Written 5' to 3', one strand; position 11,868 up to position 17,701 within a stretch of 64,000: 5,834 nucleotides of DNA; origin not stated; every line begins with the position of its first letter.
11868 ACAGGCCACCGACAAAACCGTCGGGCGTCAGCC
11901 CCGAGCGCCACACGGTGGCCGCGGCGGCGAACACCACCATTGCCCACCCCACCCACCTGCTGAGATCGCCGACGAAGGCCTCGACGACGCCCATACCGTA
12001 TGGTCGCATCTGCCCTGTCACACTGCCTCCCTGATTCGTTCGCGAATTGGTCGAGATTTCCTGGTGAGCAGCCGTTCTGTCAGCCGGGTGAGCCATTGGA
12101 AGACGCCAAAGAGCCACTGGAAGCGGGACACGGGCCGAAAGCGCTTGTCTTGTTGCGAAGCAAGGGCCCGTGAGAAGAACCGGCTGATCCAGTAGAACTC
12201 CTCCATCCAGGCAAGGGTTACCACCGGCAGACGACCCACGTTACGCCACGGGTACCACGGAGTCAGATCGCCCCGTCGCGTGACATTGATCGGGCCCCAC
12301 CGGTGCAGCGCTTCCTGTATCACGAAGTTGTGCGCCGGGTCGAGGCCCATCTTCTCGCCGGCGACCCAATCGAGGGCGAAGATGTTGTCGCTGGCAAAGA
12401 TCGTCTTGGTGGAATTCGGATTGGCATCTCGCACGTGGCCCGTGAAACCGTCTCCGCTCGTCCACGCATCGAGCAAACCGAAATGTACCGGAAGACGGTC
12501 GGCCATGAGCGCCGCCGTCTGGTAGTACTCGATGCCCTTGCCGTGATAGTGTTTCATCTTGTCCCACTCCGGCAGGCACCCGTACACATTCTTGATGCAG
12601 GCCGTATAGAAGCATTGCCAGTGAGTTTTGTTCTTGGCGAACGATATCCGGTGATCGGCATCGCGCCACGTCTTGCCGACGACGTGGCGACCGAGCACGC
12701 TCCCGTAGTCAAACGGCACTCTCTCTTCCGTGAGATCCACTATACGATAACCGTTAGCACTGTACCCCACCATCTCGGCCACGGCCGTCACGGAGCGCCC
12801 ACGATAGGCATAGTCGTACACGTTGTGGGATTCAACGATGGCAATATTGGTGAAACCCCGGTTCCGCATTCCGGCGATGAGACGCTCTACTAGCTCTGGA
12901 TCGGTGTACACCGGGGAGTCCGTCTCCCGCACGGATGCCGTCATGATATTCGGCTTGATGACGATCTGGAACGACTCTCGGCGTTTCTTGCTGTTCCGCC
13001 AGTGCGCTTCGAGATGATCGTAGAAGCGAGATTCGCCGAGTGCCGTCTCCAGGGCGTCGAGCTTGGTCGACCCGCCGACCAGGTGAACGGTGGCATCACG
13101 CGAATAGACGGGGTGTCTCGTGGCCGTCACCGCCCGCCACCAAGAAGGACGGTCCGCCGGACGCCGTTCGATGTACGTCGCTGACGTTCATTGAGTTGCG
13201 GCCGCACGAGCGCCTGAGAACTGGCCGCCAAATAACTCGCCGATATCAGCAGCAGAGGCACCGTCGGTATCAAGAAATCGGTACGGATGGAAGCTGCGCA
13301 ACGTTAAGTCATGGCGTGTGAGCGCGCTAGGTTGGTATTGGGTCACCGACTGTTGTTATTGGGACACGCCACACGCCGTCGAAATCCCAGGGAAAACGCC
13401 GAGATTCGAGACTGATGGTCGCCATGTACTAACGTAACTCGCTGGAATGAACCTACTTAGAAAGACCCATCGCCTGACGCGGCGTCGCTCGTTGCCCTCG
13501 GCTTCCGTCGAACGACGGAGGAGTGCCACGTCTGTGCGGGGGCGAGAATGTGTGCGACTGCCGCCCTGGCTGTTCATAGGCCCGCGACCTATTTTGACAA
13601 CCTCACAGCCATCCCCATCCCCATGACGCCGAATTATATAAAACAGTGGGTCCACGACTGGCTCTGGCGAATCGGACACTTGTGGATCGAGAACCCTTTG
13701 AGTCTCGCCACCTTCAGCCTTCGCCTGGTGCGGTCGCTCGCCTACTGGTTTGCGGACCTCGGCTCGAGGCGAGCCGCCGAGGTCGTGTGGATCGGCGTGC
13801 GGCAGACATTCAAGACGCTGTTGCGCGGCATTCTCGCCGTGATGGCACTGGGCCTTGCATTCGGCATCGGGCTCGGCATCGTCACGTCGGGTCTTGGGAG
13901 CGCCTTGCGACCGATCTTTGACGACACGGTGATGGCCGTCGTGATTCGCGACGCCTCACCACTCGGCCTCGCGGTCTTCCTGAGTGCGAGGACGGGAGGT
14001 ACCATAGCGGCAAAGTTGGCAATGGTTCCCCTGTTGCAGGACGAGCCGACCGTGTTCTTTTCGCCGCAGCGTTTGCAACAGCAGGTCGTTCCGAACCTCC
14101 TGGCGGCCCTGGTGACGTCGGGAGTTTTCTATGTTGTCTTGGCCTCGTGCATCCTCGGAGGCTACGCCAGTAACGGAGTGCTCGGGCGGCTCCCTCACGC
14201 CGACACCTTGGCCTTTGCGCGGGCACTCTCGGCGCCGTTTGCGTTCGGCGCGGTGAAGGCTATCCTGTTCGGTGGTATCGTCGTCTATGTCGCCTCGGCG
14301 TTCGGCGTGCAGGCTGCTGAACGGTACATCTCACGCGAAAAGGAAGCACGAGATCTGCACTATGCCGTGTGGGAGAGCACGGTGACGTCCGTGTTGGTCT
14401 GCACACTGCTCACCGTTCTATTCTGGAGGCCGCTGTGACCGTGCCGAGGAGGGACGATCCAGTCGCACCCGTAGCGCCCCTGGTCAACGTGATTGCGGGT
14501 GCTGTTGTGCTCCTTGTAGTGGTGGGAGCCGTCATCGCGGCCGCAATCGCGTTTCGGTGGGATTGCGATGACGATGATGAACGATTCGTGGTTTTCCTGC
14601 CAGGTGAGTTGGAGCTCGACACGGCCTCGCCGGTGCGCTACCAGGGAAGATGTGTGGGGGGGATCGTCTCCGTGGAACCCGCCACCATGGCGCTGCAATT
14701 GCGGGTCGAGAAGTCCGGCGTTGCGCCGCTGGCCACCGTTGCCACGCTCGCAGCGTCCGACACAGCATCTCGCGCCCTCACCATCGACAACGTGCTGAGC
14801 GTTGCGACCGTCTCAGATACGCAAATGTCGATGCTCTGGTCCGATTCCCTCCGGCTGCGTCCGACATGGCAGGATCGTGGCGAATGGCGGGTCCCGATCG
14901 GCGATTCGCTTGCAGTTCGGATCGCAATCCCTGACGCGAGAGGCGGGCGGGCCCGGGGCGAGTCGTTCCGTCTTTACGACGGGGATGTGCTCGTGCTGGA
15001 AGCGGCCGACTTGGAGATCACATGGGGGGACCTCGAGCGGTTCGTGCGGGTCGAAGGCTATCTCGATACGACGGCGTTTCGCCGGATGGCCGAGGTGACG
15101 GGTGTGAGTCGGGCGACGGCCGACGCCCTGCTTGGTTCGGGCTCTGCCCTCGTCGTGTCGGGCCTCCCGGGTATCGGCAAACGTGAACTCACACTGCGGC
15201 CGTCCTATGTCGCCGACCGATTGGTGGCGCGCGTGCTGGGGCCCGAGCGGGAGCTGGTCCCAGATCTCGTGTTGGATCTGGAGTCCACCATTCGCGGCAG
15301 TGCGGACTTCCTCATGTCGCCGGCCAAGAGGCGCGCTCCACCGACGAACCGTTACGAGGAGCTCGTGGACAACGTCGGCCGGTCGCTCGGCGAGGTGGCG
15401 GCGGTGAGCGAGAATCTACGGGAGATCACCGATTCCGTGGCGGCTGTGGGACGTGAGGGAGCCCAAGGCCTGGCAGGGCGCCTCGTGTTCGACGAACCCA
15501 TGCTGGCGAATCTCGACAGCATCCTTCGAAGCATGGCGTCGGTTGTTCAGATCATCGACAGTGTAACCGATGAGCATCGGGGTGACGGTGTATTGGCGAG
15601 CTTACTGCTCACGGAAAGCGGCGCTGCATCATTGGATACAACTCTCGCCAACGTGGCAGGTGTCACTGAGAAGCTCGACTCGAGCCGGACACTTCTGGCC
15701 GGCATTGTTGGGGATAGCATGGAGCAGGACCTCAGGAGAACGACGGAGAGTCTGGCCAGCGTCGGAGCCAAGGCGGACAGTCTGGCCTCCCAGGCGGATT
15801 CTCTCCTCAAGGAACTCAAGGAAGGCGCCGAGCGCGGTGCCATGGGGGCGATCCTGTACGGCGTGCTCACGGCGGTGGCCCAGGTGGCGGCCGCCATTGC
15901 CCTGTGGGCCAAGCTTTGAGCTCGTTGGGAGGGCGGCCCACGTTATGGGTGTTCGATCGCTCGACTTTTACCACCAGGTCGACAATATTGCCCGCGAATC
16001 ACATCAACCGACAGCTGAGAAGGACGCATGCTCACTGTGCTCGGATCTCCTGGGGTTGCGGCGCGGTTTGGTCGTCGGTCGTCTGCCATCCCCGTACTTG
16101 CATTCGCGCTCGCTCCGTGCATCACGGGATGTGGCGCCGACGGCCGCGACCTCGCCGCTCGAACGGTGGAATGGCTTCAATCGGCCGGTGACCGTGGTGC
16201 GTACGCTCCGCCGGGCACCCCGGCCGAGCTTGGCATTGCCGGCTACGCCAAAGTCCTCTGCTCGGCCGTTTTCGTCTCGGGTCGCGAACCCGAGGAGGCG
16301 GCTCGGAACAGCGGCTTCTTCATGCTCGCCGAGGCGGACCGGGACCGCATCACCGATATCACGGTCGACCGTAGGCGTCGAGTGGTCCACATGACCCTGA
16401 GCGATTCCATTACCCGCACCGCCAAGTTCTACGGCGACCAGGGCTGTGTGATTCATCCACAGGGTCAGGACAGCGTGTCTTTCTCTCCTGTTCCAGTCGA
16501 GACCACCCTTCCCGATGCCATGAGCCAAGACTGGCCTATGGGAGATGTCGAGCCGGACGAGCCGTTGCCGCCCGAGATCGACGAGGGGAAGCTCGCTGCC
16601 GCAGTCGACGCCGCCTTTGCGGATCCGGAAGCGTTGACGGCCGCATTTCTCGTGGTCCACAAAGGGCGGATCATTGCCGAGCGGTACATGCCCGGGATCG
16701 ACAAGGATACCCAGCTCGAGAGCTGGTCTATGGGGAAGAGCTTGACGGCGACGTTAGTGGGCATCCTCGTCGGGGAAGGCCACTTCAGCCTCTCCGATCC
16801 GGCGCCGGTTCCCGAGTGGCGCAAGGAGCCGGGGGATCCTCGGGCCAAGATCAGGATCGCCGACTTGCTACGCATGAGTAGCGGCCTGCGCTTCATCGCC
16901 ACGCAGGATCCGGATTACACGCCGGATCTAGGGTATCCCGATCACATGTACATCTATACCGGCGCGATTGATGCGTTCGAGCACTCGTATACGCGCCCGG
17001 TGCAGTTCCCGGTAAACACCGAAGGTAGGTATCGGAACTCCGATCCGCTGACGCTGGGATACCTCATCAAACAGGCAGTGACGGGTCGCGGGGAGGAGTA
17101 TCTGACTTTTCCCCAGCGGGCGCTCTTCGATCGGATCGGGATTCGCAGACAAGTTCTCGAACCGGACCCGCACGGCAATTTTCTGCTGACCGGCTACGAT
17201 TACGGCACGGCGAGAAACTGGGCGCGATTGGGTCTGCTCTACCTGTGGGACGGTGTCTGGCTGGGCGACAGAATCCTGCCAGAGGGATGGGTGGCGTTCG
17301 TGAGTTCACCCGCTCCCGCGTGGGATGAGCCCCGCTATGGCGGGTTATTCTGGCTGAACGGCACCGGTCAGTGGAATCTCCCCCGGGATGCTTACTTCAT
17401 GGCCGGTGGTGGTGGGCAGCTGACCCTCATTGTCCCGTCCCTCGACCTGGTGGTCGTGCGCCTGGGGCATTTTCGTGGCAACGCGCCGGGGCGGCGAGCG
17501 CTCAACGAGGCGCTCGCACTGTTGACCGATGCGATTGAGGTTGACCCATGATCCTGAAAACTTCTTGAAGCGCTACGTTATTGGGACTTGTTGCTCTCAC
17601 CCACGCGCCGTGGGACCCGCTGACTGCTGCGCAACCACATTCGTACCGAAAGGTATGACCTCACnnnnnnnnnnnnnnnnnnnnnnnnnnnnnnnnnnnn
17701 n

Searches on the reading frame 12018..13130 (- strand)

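Call 15: search_protein_families(library=pfam, proteins=[window:12018-13130:-], max_evalue=0.001)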
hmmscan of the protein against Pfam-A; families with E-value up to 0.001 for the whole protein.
window:12018-13130:- (370 aa): 1 family
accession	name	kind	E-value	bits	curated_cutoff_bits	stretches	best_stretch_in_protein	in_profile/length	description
PF04015.17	DUF362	-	2.7e-26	93.3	24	1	56-257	1-198/200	Domain of unknown function (DUF362)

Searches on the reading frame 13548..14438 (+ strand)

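Call 16: search_protein_families(library=pfam, proteins=[window:13548-14438:+], max_evalue=0.001)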
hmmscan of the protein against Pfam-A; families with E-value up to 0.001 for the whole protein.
window:13548-14438:+ (296 aa): 1 family
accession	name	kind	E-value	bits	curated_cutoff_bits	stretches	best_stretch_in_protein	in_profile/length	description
PF02405.21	MlaE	-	2e-07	31.3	22.5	1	84-292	2-209/212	Permease MlaE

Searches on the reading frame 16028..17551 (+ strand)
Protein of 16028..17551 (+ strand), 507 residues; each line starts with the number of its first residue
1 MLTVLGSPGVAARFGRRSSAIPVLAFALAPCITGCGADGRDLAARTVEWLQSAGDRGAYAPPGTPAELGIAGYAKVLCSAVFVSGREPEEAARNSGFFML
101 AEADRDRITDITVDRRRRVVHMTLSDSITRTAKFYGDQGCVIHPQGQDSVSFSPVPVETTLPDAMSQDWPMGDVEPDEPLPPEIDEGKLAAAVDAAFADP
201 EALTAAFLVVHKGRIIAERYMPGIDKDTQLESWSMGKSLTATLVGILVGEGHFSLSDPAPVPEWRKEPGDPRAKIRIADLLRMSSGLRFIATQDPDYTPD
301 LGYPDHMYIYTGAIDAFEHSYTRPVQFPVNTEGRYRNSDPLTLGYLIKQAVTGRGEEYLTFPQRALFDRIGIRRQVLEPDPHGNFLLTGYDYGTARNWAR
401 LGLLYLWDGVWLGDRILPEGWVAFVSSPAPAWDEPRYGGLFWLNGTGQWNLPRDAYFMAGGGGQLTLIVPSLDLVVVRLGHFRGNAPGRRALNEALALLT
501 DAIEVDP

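Call 16: search_protein_families(library=pfam, proteins=[window:16028-17551:+], max_evalue=0.001)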
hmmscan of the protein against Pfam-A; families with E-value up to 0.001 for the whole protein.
window:16028-17551:+ (507 aa): 1 family
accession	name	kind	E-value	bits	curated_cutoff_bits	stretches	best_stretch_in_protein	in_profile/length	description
PF00144.29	Beta-lactamase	-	7.7e-24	84.9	27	1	193-498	5-326/329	Beta-lactamase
